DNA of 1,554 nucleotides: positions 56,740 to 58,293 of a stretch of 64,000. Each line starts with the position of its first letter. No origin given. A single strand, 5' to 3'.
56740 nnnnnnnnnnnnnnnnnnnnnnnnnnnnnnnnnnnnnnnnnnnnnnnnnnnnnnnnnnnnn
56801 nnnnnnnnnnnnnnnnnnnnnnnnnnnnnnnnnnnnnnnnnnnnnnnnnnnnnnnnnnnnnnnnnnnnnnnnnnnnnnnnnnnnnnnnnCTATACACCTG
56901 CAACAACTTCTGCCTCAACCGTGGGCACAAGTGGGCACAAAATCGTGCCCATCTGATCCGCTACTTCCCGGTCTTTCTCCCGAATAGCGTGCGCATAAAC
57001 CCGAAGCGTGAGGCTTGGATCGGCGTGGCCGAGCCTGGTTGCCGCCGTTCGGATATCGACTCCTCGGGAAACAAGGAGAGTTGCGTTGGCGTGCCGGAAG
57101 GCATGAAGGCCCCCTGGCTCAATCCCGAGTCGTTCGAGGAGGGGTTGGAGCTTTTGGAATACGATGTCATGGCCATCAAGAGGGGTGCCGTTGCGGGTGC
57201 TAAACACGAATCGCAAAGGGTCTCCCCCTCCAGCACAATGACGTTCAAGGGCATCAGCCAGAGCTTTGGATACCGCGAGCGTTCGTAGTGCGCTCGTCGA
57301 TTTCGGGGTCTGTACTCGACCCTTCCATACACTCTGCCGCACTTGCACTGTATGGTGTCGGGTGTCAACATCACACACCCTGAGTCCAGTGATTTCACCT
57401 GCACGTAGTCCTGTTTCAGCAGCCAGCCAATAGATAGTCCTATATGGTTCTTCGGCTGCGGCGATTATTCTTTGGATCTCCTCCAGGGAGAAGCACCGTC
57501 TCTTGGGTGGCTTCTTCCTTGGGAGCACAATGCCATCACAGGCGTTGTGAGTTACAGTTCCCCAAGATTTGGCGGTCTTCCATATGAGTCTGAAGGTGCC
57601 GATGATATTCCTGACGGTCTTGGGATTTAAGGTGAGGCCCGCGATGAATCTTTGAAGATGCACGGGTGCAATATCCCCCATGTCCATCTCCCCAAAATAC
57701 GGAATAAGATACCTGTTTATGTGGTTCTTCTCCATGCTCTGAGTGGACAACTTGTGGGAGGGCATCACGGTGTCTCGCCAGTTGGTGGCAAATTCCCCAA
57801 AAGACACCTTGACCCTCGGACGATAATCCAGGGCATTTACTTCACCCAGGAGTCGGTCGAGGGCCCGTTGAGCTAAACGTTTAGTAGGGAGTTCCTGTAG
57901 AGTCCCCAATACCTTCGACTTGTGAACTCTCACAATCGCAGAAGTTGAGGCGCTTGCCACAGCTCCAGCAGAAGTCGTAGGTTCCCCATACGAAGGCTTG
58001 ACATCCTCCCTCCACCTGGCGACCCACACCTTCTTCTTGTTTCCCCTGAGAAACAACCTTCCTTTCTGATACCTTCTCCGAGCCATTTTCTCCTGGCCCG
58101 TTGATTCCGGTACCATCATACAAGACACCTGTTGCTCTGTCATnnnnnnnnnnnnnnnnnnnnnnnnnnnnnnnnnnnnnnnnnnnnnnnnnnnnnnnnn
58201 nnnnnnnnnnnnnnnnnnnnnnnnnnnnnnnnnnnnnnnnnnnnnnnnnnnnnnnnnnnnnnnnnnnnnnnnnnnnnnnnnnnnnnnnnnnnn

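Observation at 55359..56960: Integration locus: two convergent tyrosine recombinases, two intrinsic terminators, a 10-10-10 palindrome and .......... repeats overlapping the integrase 3' end (attP candidate)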

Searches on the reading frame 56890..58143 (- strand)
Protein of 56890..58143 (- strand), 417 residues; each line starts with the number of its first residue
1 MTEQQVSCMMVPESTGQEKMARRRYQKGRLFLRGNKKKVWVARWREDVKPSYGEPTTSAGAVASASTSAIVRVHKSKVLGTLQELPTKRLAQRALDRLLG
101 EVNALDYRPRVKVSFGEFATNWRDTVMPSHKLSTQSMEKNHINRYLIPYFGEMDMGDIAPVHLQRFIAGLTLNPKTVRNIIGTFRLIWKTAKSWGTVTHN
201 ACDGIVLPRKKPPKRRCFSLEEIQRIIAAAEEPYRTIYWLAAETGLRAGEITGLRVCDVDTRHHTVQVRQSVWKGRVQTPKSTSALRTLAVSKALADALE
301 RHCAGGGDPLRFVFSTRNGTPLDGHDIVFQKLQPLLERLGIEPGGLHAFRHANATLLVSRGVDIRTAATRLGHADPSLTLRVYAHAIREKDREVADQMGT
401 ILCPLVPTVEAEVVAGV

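Call 3: search_protein_families(library=pfam, proteins=[window:56890-58143:-], max_evalue=0.01)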
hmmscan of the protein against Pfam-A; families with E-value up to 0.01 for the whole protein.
window:56890-58143:- (417 aa): 3 families
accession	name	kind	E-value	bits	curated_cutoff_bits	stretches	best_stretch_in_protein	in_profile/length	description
PF00589.27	Phage_integrase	-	1.3e-22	80.8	27.1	1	220-386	5-168/172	Phage integrase family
PF14659.12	Phage_int_SAM_3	-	6.5e-11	42.7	22.6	1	115-170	2-57/58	Phage integrase, N-terminal SAM-like domain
PF22022.2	Phage_int_M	-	0.0053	17.4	27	0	115-201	1-89/96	Phage integrase central domain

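Call 11: search_dna_similar(query=window:56890-58143:-, collection=phages, mode=protein, max_rows=15)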
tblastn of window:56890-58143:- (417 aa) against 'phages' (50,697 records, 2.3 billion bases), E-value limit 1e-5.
Records with a match: 1982; places in all: 1995; records where one place covers at least 80% of the query: 2.
Best place of each record, by identity: <60% 1982.
By first word of the organism name: Streptococcus 568; Mycobacterium 460; Gordonia 155; Staphylococcus 153; Bacteriophage 90; Paenibacillus 87; Lactobacillus 50; Lactococcus 47; Arthrobacter 42; Listeria 37; and 59 more.
By host as written in the record: Mycobacterium smegmatis mc2 155 317; - 156; Gordonia terrae 3612 132; Mycobacterium smegmatis mc#155 67; Staphylococcus aureus 44; Paenibacillus larvae 38; Helicobacter pylori 26; Listeria monocytogenes 23; and 736 more.
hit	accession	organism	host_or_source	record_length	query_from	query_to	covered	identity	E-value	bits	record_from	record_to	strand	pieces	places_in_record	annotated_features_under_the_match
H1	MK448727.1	Streptococcus phage Javan291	Streptococcus marmotae HTS5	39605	77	403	78%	27.5%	1e-21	103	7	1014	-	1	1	mobile element protein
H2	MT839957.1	Bacteriophage sp.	human fecal samples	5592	87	406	77%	27.9%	2e-24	111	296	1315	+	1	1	record has no annotation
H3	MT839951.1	Bacteriophage sp.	human fecal samples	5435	88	398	75%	27.4%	6e-18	92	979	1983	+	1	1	record has no annotation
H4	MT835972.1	Bacteriophage sp.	human fecal samples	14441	98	408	75%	27.4%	2e-12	75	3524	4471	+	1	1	record has no annotation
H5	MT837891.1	Bacteriophage sp.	human fecal samples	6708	113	398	69%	29.7%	1e-14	82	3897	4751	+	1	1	record has no annotation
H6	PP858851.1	Bacillus phage PHBA67-J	Bacillus cereus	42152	87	399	75%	27.2%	4e-22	105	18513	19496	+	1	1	xerC_2: tyrosine recombinase XerC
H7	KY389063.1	Staphylococcus phage phi575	Staphylococcus sciuri P575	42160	87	409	77%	26.3%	4e-16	87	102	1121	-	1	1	integrase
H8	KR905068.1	Lactobacillus phage iA2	Lactobacillus paracasei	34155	71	391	77%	26.3%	1e-10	69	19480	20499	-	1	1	hypothetical protein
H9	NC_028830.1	Lactobacillus phage iA2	Lactobacillus paracasei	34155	71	391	77%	26.3%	1e-10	69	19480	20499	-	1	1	integrase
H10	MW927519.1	Paenibacillus phage Neutron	Paenibacillus larvae ATCC 9545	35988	81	400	77%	26.3%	7e-21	101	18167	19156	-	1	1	tyrosine integrase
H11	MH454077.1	Paenibacillus phage Bloom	Paenibacillus larvae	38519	81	400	77%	26.3%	7e-21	101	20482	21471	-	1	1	site-specific integrase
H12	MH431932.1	Paenibacillus phage Arcticfreeze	Paenibacillus larvae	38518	81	400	77%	26.3%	7e-21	101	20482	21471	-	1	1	integrase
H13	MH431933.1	Paenibacillus phage DevRi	Paenibacillus larvae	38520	81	400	77%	26.3%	7e-21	101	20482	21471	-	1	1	integrase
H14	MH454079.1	Paenibacillus phage Jacopo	Paenibacillus larvae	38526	81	400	77%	26.3%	7e-21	101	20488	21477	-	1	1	site-specific integrase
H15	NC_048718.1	Paenibacillus phage Jacopo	Paenibacillus larvae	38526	81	400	77%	26.3%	7e-21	101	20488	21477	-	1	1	integrase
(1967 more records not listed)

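Call 13: find_related_loci(query=window:56890-58143:-, collection=viral_contigs, flank=6000)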
Query window:56890-58143:- (417 aa) in viral_contigs; peptide patterns used: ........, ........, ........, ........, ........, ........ (x = any residue, [..] = any of these).
No stretch of DNA in the collection matches any of the patterns.

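Call 15: find_homologous_proteins(query=window:56890-58143:-, max_evalue=1e-10)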
Query window:56890-58143:- (417 aa): 1081 proteins with E <= 1e-10 among 8000 candidates; the best 120 are listed.
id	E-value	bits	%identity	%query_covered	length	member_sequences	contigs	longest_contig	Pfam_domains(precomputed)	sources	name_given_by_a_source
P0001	6.3e-204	695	100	73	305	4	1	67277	PF14659.13,PF00589.28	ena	-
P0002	1.2e-114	401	54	82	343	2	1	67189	PF14659.13,PF00589.28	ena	-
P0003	1.7e-111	391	49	96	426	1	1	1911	PF14659.13,PF00589.28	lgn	-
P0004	3.4e-111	390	47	95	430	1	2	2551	PF14659.13,PF00589.28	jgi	jgi:integrase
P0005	3.7e-111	390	50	80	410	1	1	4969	PF14659.13,PF00589.28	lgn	-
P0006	1.6e-110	388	50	92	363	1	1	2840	PF14659.13,PF00589.28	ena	-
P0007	3.0e-110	387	51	91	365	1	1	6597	PF14659.13,PF00589.28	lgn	-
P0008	1.4e-109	385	49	94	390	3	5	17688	PF14659.13,PF22022.3,PF00589.28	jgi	-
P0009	5.6e-109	383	47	95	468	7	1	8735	PF00589.28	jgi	jgi:integrase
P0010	6.2e-109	383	46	98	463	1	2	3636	PF14659.13,PF00589.28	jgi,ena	jgi:integrase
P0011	1.4e-108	381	49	95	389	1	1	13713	PF14659.13,PF00589.28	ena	-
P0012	1.4e-108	381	46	95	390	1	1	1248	PF14659.13,PF22022.3,PF00589.28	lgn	-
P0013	9.4e-108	379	48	92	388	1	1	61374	PF14659.13,PF00589.28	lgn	-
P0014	2.1e-107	378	47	94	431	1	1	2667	PF14659.13,PF00589.28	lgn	-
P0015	2.4e-107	377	47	95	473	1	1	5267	PF14659.13,PF00589.28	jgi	jgi:integrase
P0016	5.7e-107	376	47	96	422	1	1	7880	PF14659.13,PF22022.3,PF00589.28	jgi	jgi:integrase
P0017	8.3e-107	376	45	93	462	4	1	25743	PF14659.13,PF22022.3,PF00589.28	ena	-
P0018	9.4e-107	375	48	93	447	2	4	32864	PF14659.13,PF00589.28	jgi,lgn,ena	-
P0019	1.7e-106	375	45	97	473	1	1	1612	PF14659.13,PF00589.28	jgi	-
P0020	1.7e-106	375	46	98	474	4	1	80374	PF14659.13,PF00589.28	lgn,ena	-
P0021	2.0e-106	374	46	96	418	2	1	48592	PF14659.13,PF00589.28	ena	-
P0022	2.9e-106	374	46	96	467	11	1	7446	PF14659.13,PF22022.3,PF00589.28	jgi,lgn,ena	-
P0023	7.2e-106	372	44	98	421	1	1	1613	PF14659.13,PF22022.3,PF00589.28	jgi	jgi:integrase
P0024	7.5e-106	372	44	96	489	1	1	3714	PF14659.13,PF00589.28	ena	-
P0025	1.1e-105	372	46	95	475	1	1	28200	PF14659.13,PF22022.3,PF00589.28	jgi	jgi:integrase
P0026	1.3e-105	372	46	94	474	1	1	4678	PF14659.13,PF00589.28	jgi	jgi:integrase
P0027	1.7e-105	371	47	93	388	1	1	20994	PF14659.13,PF00589.28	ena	-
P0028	1.9e-105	371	46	94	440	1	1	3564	PF14659.13,PF22022.3,PF00589.28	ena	-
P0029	1.9e-105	371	47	94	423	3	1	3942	PF14659.13,PF00589.28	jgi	-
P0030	2.2e-105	371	46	96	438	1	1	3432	PF14659.13,PF00589.28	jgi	jgi:integrase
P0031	2.4e-105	371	45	97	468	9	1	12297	PF14659.13,PF00589.28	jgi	jgi:integrase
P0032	2.8e-105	371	47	94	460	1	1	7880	PF14659.13,PF00589.28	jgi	jgi:integrase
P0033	2.9e-105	371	46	93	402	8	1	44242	PF14659.13,PF22022.3,PF00589.28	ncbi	ncbi:MAG: tyrosine-type recombinase/integrase, partial [Candidatus Acidiferrales bacterium]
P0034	3.0e-105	370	47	97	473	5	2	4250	PF14659.13,PF00589.28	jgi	jgi:integrase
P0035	3.2e-105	370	46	93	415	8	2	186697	PF14659.13,PF00589.28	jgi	jgi:integrase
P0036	3.6e-105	370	49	94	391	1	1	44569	PF14659.13,PF00589.28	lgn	-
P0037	3.7e-105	370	45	96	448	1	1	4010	PF14659.13,PF00589.28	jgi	jgi:integrase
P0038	3.8e-105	370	47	93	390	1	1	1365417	PF14659.13,PF00589.28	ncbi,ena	-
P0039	4.2e-105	370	48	95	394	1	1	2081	PF14659.13,PF00589.28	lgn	-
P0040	4.6e-105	370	48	92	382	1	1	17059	PF14659.13,PF00589.28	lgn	-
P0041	5.1e-105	370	46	94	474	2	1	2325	PF14659.13,PF00589.28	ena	-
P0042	5.2e-105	370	47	94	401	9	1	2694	PF14659.13,PF00589.28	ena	-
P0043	5.7e-105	370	48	92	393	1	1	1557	PF14659.13,PF00589.28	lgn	-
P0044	5.9e-105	370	46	96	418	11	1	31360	PF14659.13,PF22022.3,PF00589.28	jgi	jgi:integrase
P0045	7.3e-105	369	46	94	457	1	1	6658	PF14659.13,PF00589.28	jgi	-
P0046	7.4e-105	369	48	94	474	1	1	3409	PF14659.13,PF00589.28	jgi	jgi:integrase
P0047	1.2e-104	368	47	95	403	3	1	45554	PF14659.13,PF00589.28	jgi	jgi:integrase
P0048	1.6e-104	368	46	95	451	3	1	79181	PF14659.13,PF00589.28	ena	-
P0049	1.6e-104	368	45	97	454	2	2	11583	PF14659.13,PF00589.28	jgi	-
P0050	2.7e-104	367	46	95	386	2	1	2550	PF14659.13,PF22022.3,PF00589.28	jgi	-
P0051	2.8e-104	367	46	93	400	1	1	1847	PF14659.13,PF00589.28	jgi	jgi:integrase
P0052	3.6e-104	367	48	94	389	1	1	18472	PF14659.13,PF22022.3,PF00589.28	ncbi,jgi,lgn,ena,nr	ncbi:MAG TPA: tyrosine-type recombinase/integrase [Candidatus Angelobacter sp.]|nr:tyrosine-type rec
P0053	3.9e-104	367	45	98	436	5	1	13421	PF14659.13,PF22022.3,PF00589.28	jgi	jgi:integrase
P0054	4.2e-104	367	46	94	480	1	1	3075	PF14659.13,PF22022.3,PF00589.28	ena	-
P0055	6.7e-104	366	46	94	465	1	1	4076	PF14659.13,PF00589.28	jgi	jgi:integrase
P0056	1.1e-103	365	45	93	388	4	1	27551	PF14659.13,PF22022.3,PF00589.28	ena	-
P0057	1.1e-103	365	46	95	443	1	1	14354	PF14659.13,PF00589.28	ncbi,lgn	-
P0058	1.2e-103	365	44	99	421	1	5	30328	PF14659.13,PF00589.28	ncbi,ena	-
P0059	1.3e-103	365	46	95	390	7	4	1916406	PF14659.13,PF22022.3,PF00589.28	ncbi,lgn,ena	-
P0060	1.3e-103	365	45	97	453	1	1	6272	PF14659.13,PF22022.3,PF00589.28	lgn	-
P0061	1.3e-103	365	47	94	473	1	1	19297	PF14659.13,PF00589.28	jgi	jgi:integrase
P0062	1.5e-103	365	46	94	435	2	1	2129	PF14659.13,PF00589.28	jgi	jgi:integrase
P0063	1.5e-103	365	45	96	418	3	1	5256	PF14659.13,PF22022.3,PF00589.28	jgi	jgi:integrase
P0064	1.6e-103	365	46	95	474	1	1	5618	PF14659.13,PF00589.28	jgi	jgi:integrase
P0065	1.9e-103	365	45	96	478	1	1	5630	PF22022.3,PF00589.28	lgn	-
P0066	2.0e-103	364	48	94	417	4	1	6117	PF14659.13,PF22022.3,PF00589.28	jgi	jgi:integrase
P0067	2.1e-103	364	46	95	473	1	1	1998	PF14659.13,PF00589.28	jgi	jgi:integrase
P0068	2.2e-103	364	47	95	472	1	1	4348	PF14659.13,PF00589.28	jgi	jgi:integrase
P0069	2.4e-103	364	47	93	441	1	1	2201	PF14659.13,PF00589.28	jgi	jgi:integrase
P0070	2.8e-103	364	47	90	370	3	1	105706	PF14659.13,PF22022.3,PF00589.28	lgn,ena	-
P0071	2.9e-103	364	46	95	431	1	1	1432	PF14659.13,PF00589.28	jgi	-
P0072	2.9e-103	364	46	95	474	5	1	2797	PF14659.13,PF00589.28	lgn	-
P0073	2.9e-103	364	46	95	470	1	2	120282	PF14659.13,PF22022.3,PF00589.28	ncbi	ncbi:MAG: tyrosine-type recombinase/integrase [Candidatus Acidiferrales bacterium]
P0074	3.0e-103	364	46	94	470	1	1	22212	PF14659.13,PF00589.28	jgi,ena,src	-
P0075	3.1e-103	364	44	95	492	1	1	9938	PF14659.13,PF00589.28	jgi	jgi:integrase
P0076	3.2e-103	364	45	95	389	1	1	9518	PF14659.13,PF00589.28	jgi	-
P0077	3.5e-103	364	44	95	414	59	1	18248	PF14659.13,PF00589.28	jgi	jgi:integrase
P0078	3.7e-103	364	46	96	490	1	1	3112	PF14659.13,PF00589.28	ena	-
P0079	3.7e-103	364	46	90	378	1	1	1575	PF14659.13,PF22022.3,PF00589.28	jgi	-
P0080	5.1e-103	363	44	95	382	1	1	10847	PF14659.13,PF00589.28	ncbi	-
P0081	5.2e-103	363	44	96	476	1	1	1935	PF22022.3,PF00589.28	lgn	-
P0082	5.4e-103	363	45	96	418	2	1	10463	PF14659.13,PF22022.3,PF00589.28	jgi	jgi:integrase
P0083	5.4e-103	363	46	97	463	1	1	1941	PF14659.13,PF22022.3,PF00589.28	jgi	jgi:integrase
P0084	6.0e-103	363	47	93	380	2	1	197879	PF14659.13,PF00589.28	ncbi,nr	ncbi:MAG TPA: tyrosine-type recombinase/integrase [Candidatus Cybelea sp.]|nr:tyrosine-type recombin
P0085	6.7e-103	363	46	94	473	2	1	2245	PF14659.13,PF00589.28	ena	-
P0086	7.2e-103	363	47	93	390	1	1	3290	PF14659.13,PF00589.28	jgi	jgi:integrase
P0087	8.0e-103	362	46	93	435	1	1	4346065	PF14659.13,PF00589.28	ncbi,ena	-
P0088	9.1e-103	362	44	98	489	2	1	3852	PF14659.13,PF00589.28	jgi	-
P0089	9.4e-103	362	45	96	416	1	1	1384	PF14659.13,PF00589.28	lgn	-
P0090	9.5e-103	362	45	95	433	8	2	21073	PF14659.13,PF22022.3,PF00589.28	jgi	jgi:integrase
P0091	1.1e-102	362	46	92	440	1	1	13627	PF14659.13,PF00589.28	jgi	jgi:integrase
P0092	1.1e-102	362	45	94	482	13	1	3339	PF14659.13,PF00589.28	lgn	-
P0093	1.6e-102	361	47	94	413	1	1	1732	PF14659.13,PF22022.3,PF00589.28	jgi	jgi:integrase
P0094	2.1e-102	361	44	99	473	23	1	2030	PF14659.13,PF00589.28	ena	-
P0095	2.6e-102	361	45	95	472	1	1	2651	PF14659.13,PF00589.28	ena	-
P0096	2.8e-102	361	45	95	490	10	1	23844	PF14659.13,PF00589.28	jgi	jgi:integrase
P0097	3.3e-102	360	45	96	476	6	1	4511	PF14659.13,PF00589.28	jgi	jgi:integrase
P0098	3.5e-102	360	46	94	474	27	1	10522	PF14659.13,PF00589.28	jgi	jgi:integrase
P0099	3.6e-102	360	46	94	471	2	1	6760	PF14659.13,PF00589.28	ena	-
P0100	4.9e-102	360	45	95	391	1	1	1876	PF14659.13,PF00589.28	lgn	-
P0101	5.5e-102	360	45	95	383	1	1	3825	PF14659.13,PF00589.28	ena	-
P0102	8.7e-102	359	46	94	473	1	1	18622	PF14659.13,PF22022.3,PF00589.28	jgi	jgi:integrase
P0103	9.5e-102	359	46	93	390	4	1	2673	PF14659.13,PF00589.28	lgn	-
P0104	1.3e-101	358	47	93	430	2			PF14659.13,PF00589.28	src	-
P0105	1.5e-101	358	44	97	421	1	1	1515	PF14659.13,PF22022.3,PF00589.28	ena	-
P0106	1.6e-101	358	46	93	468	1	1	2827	PF14659.13,PF00589.28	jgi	jgi:integrase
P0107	1.6e-101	358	43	96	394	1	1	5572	PF14659.13,PF00589.28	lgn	-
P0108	1.7e-101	358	45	94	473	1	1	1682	PF14659.13,PF00589.28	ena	-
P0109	1.7e-101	358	45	95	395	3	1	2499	PF14659.13,PF00589.28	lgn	-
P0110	2.3e-101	358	46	94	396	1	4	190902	PF14659.13,PF00589.28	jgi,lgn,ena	-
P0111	2.3e-101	358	45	95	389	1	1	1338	PF14659.13,PF00589.28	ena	-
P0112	2.3e-101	358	46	96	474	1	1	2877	PF14659.13,PF00589.28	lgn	-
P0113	2.5e-101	358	46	94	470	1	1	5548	PF14659.13,PF00589.28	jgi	jgi:integrase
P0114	2.6e-101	357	45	92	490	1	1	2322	PF14659.13,PF00589.28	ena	-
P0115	3.5e-101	357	44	98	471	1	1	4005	PF14659.13,PF00589.28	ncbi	-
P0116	4.0e-101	357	49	93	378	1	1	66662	PF14659.13,PF00589.28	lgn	-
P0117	4.2e-101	357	45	96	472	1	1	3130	PF14659.13,PF22022.3,PF00589.28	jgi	jgi:integrase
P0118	4.6e-101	357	47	94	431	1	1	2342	PF14659.13,PF00589.28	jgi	jgi:integrase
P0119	4.7e-101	357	43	99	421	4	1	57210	PF14659.13,PF00589.28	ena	-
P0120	6.0e-101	356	46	92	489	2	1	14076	PF14659.13,PF00589.28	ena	-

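Call 16: find_encoding_contigs(protein=P0002, flank=10000, max_places=3)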
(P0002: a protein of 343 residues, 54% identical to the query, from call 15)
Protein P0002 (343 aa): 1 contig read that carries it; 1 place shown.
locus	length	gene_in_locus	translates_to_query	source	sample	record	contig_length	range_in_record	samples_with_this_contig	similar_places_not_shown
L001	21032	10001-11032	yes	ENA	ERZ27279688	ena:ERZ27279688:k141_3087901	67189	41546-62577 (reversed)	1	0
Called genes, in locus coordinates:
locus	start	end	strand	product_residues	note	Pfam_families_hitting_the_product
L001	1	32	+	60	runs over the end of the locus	-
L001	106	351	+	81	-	-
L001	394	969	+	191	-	-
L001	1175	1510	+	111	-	PF10263:SprT-like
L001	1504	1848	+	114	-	-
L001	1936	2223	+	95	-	-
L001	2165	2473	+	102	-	-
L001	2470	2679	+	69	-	-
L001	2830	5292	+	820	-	PF03167:UDG, PF00476:DNA_pol_A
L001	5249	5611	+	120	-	-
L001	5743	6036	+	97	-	-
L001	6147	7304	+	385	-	PF13148:DUF3987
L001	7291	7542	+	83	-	-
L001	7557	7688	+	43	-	-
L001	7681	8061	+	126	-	-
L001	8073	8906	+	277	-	-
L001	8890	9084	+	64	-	-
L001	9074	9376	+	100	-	PF03819:MazG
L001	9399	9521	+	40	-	-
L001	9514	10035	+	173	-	PF07659:DUF1599 (weak)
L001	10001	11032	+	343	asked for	PF14659:Phage_int_SAM_3, PF00589:Phage_integrase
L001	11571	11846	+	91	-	-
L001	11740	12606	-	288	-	PF00589:Phage_integrase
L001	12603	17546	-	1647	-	-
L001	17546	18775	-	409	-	-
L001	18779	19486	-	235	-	-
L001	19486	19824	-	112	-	-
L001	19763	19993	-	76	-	-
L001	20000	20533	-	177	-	-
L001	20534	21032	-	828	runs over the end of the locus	-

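Call 17: find_encoding_contigs(protein=P0001, flank=10000, max_places=3)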
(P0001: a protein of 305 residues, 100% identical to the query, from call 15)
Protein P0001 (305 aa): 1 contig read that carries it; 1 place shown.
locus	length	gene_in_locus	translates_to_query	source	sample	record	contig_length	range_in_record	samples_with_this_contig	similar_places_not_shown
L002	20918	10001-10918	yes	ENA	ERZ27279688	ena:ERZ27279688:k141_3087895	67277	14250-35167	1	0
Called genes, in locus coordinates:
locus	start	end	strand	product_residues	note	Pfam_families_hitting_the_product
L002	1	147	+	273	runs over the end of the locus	PF13479:AAA_24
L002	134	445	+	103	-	-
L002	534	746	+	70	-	-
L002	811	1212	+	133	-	-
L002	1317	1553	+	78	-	-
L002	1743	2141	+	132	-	-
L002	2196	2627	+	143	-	-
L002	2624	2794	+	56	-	-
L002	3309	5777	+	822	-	PF03167:UDG, PF00476:DNA_pol_A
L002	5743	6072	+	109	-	-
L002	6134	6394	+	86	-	-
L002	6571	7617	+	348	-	PF13148:DUF3987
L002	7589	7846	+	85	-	-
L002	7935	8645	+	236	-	PF13482:RNase_H_2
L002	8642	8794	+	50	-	-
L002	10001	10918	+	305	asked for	PF14659:Phage_int_SAM_3, PF00589:Phage_integrase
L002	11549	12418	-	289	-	PF00589:Phage_integrase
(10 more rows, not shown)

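Call 20: find_encoding_contigs(protein=P0116, flank=8000, max_places=2)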
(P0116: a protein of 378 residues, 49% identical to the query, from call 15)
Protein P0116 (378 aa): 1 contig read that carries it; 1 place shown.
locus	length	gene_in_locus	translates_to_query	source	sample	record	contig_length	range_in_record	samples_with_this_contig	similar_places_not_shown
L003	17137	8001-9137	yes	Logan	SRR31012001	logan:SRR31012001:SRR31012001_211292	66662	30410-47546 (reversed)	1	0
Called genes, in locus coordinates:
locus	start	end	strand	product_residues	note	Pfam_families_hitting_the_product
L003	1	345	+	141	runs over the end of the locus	PF14464:Prok-JAB (weak)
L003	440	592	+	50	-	-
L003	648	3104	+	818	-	PF03167:UDG, PF01612:DNA_pol_A_exo1 (weak), PF00476:DNA_pol_A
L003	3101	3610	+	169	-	-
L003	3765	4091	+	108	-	-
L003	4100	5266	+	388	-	PF13148:DUF3987 (weak)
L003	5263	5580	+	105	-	-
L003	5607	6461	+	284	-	-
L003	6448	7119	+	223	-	PF06941:NT5C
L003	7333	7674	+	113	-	PF03330:DPBB_1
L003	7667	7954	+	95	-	-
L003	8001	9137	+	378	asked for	PF14659:Phage_int_SAM_3, PF00589:Phage_integrase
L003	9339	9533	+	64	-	-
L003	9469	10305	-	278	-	PF02899:Phage_int_SAM_1 (weak), PF24624:Int_N (faint), PF00589:Phage_integrase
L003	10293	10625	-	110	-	-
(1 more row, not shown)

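Call 21: find_encoding_contigs(protein=P0013, flank=8000, max_places=2)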
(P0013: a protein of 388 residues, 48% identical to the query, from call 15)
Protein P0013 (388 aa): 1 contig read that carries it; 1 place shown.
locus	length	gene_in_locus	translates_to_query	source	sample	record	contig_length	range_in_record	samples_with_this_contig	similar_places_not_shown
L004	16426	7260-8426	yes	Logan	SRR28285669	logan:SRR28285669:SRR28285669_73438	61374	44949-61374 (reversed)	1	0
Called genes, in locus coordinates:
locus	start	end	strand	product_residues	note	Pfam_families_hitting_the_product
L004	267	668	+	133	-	PF03167:UDG (weak)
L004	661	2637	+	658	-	PF01612:DNA_pol_A_exo1, PF00476:DNA_pol_A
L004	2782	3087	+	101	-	-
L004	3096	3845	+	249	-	PF13482:RNase_H_2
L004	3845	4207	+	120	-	PF20274:cREC_REC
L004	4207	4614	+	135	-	-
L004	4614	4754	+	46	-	-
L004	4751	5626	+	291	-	PF09250:Prim-Pol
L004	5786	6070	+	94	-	PF00041:fn3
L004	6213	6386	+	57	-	-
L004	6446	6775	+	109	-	-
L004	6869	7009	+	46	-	-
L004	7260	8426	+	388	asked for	PF14659:Phage_int_SAM_3, PF00589:Phage_integrase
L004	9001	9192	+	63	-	-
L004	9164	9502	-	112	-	PF02899:Phage_int_SAM_1 (faint), PF13495:Phage_int_SAM_4 (faint)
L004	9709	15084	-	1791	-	-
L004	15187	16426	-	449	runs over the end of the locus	-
